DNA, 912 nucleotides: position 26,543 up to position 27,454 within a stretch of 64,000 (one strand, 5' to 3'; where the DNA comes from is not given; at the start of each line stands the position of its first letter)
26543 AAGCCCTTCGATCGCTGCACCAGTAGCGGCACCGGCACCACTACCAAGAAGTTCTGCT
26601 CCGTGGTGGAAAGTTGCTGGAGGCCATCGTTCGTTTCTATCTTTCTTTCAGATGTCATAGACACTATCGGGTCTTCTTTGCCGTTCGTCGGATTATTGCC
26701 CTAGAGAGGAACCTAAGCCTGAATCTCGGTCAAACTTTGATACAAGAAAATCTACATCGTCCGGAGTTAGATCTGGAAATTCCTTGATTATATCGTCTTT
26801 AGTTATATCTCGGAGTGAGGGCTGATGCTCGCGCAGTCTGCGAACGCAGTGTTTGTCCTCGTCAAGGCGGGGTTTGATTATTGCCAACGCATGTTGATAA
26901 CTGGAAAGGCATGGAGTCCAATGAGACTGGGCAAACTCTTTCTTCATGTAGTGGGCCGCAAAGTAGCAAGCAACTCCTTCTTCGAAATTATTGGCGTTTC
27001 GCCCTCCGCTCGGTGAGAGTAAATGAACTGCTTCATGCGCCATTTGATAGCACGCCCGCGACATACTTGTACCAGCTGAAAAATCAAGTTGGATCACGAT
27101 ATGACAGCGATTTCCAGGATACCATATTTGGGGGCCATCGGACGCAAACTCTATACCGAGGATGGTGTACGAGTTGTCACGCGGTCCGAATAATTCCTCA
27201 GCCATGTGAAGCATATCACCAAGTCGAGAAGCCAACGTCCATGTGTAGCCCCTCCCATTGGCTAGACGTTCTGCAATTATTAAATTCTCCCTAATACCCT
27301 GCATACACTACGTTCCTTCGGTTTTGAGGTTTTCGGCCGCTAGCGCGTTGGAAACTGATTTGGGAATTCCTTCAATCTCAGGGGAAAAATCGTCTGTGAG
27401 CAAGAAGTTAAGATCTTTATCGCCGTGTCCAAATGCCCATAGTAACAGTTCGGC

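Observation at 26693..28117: Two-gene module: Abi-alpha-like protein plus HExxH metallopeptidase-like protein (possibly an undescribed defense pair)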

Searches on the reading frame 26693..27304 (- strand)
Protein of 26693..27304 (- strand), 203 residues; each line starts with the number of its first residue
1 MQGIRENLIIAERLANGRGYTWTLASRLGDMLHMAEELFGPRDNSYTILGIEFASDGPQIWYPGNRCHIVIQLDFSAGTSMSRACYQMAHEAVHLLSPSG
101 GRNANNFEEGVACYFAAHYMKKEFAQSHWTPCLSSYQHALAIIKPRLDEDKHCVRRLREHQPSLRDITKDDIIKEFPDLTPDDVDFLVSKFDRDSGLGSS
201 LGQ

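Call 3: search_protein_families(library=pfam, proteins=[window:26693-27304:-], max_evalue=1)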
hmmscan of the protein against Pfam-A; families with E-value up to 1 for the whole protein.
window:26693-27304:- (203 aa): 1 family
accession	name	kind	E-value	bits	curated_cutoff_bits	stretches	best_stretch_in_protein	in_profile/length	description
PF04255.20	DUF433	-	0.1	12.9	23.6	1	167-185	32-50/56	Protein of unknown function (DUF433)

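Call 4: search_protein_families(library=padloc, proteins=[window:26693-27304:-], max_evalue=1)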
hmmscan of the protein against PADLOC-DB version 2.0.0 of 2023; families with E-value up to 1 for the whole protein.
window:26693-27304:- (203 aa): 0 families

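Call 5: search_protein_families(library=ncbifam, proteins=[window:26693-27304:-], max_evalue=10)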
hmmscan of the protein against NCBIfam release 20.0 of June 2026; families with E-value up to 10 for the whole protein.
window:26693-27304:- (203 aa): 0 families

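Call 6: search_protein_families(library=phrogs, proteins=[window:26693-27304:-], max_evalue=10)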
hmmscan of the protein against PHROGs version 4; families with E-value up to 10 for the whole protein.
window:26693-27304:- (203 aa): 2 families
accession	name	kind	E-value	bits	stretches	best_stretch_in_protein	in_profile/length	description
phrog_28036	-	unknown function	0.23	12.5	1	33-41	12-20/32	-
phrog_2439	-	transcription regulation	0.29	10.9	1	75-102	188-215/367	transcriptional regulator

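Call 9: find_homologous_proteins(query=window:26693-27304:-)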
Query window:26693-27304:- (203 aa): 309 proteins with E <= 0.001 among 446 candidates; the best 120 are listed.
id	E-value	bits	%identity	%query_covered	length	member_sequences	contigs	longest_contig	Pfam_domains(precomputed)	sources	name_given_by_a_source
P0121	8.6e-137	471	100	100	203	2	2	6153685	-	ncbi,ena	-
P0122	8.2e-94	331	72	97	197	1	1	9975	-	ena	-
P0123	7.6e-93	328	73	96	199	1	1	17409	-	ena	-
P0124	5.8e-92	325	73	97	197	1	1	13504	-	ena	-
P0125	7.9e-90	318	72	97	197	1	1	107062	-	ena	-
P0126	3.3e-88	313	69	97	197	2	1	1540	-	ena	-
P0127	3.7e-88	313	71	95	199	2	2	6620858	-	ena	-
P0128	6.0e-88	312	68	96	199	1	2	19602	-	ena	-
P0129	8.6e-88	311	70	96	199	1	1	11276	-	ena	-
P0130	1.2e-87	311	68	96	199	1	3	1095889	-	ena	-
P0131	2.7e-87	310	70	96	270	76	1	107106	-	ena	-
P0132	6.6e-87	309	69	96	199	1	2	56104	-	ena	-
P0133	2.3e-86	307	68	96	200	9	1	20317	-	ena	-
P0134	2.9e-86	306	69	96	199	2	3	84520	-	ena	-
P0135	3.1e-86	306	69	94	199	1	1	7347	-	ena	-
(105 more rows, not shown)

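Call 16: search_solved_structures(query=A2, max_evalue=10, show_alignments=3)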
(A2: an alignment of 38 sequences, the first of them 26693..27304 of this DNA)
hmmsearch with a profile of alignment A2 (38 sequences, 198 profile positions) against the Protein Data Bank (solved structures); distinct sequences matched with E-value up to 10: 2.
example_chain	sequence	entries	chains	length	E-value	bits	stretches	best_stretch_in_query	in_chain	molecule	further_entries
4dnn_A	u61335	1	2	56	1.1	11.9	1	120-158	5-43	Protein quaking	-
2e3x_A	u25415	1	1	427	1.3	11.6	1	6-63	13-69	Coagulation factor X-activating enzyme heavy chain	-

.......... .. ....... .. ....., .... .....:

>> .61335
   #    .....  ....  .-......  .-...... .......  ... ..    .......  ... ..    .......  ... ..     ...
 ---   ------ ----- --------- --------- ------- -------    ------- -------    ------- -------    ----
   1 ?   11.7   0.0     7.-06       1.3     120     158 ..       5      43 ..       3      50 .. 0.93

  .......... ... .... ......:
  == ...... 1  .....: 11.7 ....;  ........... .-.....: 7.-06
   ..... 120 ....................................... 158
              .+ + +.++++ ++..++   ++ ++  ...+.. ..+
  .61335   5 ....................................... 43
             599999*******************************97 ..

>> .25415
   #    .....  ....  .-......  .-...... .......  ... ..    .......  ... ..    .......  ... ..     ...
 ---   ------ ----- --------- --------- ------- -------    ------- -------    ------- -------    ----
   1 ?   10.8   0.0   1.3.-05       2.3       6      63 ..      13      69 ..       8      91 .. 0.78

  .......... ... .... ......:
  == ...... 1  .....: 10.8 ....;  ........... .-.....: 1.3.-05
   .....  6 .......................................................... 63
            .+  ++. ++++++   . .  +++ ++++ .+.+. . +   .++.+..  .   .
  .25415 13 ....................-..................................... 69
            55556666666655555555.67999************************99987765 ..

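Call 28: predict_structure(alignment_id=A2)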
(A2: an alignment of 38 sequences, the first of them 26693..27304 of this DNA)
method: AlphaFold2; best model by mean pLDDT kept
length: 203 residues; sequences in the alignment: 38
mean_pLDDT: 84.3   pTM: 0.77
mean pLDDT of the five models: 84.3, 80.4, 80.3, 78.0, 64.3
residues with pLDDT >= 90: 83; 70-90: 100; 50-70: 8; < 50: 12
segments of 3 or more residues with pLDDT < 50: 195-203
pLDDT, mean of each block of 10 residues (from residue 1): 79 89 92 87 86 89 85 92 93 75 74 93 87 88 89 86 87 91 86 52 36
secondary structure, 60 per line:
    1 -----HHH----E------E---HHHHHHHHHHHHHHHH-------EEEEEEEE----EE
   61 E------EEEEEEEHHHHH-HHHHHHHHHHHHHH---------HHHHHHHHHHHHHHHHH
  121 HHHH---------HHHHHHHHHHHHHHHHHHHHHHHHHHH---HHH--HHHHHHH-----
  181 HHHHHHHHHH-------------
elements in order: H24-39 E47-54 E59-61 E68-74 H75-79 H81-94 H104-124 H134-160 H169-175 H181-190

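Call 31: find_encoding_contigs(protein=P0121, flank=10000, max_places=4)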
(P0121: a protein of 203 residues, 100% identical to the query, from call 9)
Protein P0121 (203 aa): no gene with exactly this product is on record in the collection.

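Call 32: find_related_loci(query=A2, collection=metagenome_contigs, flank=10000)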
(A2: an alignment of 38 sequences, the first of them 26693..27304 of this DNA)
Query A2 (203 aa) in metagenome_contigs; peptide patterns used: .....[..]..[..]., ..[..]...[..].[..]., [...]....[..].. (x = any residue, [..] = any of these).
140 stretches matched a pattern; 68 encode a relative of the query (tblastn E <= 1e-3); 68 distinct loci.
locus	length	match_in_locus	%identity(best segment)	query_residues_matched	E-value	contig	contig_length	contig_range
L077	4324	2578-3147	60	4-193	5e-78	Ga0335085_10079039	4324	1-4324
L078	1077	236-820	57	1-197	2e-83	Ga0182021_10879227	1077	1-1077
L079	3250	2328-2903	53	1-194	2e-69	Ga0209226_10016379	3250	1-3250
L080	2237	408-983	53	1-194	4e-70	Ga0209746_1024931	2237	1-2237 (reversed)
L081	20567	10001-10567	53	4-193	9e-60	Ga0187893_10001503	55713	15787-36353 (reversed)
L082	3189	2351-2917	53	4-193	7e-60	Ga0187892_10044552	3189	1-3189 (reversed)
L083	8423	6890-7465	45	1-192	2e-54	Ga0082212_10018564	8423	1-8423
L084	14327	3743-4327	45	1-196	3e-54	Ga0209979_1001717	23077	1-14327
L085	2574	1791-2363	50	4-194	8e-54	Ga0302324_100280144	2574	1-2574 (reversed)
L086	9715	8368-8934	45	6-194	3e-53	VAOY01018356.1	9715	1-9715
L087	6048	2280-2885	47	1-195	3e-53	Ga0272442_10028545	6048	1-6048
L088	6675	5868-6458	47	1-191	6e-53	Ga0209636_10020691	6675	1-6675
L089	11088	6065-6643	45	1-192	6e-52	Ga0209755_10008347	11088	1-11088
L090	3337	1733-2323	45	4-193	3e-52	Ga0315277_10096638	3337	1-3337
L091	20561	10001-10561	49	4-191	4e-52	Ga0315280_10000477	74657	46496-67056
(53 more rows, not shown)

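Call 39: search_protein_families(library=pfam, alignment_id=A4, max_evalue=0.001)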
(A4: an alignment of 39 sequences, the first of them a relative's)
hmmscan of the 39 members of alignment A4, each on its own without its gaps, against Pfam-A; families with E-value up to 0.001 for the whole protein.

A. member 1, L077:1474-2481:+ (335 aa): 2 families
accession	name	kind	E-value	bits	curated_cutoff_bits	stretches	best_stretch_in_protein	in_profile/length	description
PF03783.19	CsgG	-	4.8e-09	36.3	20.8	1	43-128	7-99/210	Curli production assembly/transport component CsgG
PF17680.6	FlgO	-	1.6e-06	28.5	22.6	1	31-159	2-128/130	FlgO protein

B. families by the number of members that match (of 39 scanned): 51 families (the first 25 are shown)
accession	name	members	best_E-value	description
PF08482.15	HrpB_C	2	3.2e-54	ATP-dependent helicase C-terminal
PF04326.19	SLFN_AlbA_2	2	1.1e-18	Schlafen, AlbA_2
PF24473.1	CON_HrpB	2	1.9e-14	ATP-dependent RNA helicase HrpB, connector region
PF13649.12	Methyltransf_25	2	3.4e-08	Methyltransferase domain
PF13091.12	PLDc_2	2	1.5e-07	PLD-like domain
PF13847.12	Methyltransf_31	2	1.3e-06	Methyltransferase domain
PF04408.29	HA2_N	2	2.7e-06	Helicase associated domain (HA2), winged-helix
PF00202.27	Aminotran_3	1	1.5e-48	Aminotransferase class-III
PF02586.19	SRAP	1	5.8e-48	SOS response associated peptidase (SRAP)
PF00582.32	Usp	1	1e-46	Universal stress protein family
PF09848.15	SLFN-g3_helicase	1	1.8e-43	Schlafen group 3, DNA/RNA helicase domain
PF08541.16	ACP_syn_III_C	1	1.8e-36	3-Oxoacyl-[acyl-carrier-protein (ACP)] synthase III C terminal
PF12762.13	DDE_Tnp_IS1595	1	4.2e-32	ISXO2-like transposase domain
PF02775.26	TPP_enzyme_C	1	6.7e-26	Thiamine pyrophosphate enzyme, C-terminal TPP binding domain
PF08545.16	ACP_syn_III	1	7.1e-25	3-Oxoacyl-[acyl-carrier-protein (ACP)] synthase III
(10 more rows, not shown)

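Call 47: find_encoding_contigs(protein=P0123, flank=6000, max_places=2)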
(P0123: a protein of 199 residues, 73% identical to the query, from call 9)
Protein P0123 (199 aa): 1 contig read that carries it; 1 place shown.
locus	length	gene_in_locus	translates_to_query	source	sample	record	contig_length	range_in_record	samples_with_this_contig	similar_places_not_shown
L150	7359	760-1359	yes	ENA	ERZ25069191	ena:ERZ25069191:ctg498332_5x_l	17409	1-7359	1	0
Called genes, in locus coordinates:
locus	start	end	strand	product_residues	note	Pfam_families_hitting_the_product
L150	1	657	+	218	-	?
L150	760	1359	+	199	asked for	-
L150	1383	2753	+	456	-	-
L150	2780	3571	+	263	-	-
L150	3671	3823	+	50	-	-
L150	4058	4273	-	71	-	-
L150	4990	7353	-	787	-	PF19773:DUF6259 (weak), PF14871:GHL6 (weak), PF00404:Dockerin_1, PF13860:FlgD_ig (weak), PF18962:Por_Secre_tail (faint)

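Call 48: find_encoding_contigs(protein=P0127, flank=6000, max_places=2)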
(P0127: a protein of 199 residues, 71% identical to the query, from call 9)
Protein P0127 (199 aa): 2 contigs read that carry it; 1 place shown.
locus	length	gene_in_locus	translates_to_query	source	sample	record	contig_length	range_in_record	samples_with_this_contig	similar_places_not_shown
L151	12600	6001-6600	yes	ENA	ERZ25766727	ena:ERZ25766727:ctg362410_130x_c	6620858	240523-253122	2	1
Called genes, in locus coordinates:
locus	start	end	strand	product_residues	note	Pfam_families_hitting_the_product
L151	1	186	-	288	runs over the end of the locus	-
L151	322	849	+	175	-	-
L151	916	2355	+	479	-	PF21941:SMEK_N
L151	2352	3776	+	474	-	-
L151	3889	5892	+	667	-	PF12564:TypeIII_RM_meth, PF01555:N6_N4_Mtase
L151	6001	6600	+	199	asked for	-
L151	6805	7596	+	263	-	-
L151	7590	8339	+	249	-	-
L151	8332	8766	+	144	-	-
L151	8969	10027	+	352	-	PF01381:HTH_3, PF13560:HTH_31 (faint), PF06114:Peptidase_M78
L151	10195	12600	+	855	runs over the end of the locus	PF00270:DEAD, PF04851:ResIII, PF18766:SWI2_SNF2 (faint), PF27159:HI_1054_N, PF27365:HI_1054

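Call 51: search_protein_families(library=pfam, alignment_id=A5, max_evalue=1)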
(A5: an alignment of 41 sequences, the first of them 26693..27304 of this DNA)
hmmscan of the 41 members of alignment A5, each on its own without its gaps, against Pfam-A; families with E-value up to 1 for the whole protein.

A. member 1, window:26693-27304:- (203 aa): 1 family
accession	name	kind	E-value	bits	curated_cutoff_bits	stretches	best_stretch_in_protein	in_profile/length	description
PF04255.20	DUF433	-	0.1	12.9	23.6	1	167-185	32-50/56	Protein of unknown function (DUF433)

B. families by the number of members that match (of 41 scanned): 16 families
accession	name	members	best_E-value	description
PF12114.14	Period_C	3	0.013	Period circadian-like, C-terminal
PF10114.15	PocR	2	0.018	Sensory domain found in PocR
PF24115.1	DUF7389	2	0.06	Domain of unknown function (DUF7389)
PF07999.17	RHSP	1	0.03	Retrotransposon hot spot protein, P-loop domain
PF12315.14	DA1-like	1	0.085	Protein DA1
PF09394.16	Inhibitor_I42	1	0.089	Chagasin family peptidase inhibitor I42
PF22046.2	FabMG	1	0.099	Enoyl-acyl carrier protein reductase FabMG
PF04255.20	DUF433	1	0.1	Protein of unknown function (DUF433)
PF14553.12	YqbF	1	0.12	YqbF, hypothetical protein domain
PF05062.17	RICH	1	0.13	RICH domain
PF06114.19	Peptidase_M78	1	0.17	IrrE N-terminal-like domain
PF23176.1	bHLH_LHW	1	0.19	Transcription factor LHW bHLH domain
PF08982.17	AtaL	1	0.23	Acetylaranotin biosynthesis cluster protein L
PF22923.1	KIF2A-like_1st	1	0.3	Kinesin-like protein KIF2A-like, N-terminal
PF07684.17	NODP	1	0.37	NOTCH protein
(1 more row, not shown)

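Call 65: find_related_loci(query=A5, collection=viral_contigs, flank=8000)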
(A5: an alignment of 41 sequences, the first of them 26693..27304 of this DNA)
Query A5 (203 aa) in viral_contigs; peptide patterns used: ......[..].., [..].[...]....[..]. (x = any residue, [..] = any of these).
38 stretches matched a pattern; 27 encode a relative of the query (tblastn E <= 1e-3); 27 distinct loci.
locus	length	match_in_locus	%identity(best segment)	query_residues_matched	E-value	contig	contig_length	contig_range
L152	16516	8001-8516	44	21-193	2e-39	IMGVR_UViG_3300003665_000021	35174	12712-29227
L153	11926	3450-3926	45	19-179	2e-38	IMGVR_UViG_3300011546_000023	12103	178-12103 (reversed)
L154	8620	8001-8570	38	4-194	3e-38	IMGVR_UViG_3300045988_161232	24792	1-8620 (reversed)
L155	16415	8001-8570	38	4-194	4e-38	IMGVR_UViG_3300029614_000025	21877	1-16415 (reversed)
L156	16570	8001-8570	38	4-194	4e-38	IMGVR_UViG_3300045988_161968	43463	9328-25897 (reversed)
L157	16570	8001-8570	38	4-194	3e-38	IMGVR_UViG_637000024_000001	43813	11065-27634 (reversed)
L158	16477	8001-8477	45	19-179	2e-38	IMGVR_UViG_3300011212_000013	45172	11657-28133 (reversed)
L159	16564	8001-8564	37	4-194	6e-37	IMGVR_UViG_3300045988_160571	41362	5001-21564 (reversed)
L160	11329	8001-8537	36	21-197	1e-32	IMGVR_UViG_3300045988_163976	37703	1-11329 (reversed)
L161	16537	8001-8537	36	24-198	1e-31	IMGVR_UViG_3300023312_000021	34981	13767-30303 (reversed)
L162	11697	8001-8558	37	4-191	1e-31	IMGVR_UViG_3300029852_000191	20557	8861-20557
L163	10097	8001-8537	36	24-198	1e-31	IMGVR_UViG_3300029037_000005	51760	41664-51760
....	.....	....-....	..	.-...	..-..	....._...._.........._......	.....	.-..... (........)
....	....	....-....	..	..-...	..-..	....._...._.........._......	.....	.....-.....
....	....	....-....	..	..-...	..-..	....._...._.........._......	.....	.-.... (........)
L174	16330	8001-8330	26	83-192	9e-7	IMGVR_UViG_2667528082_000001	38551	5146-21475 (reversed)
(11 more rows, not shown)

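Call 68: search_dna_similar(query=window:26693-27304:-, collection=phages, mode=protein, max_evalue=0.001, max_rows=25)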
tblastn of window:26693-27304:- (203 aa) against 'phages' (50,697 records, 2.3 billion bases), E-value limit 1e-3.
No match.
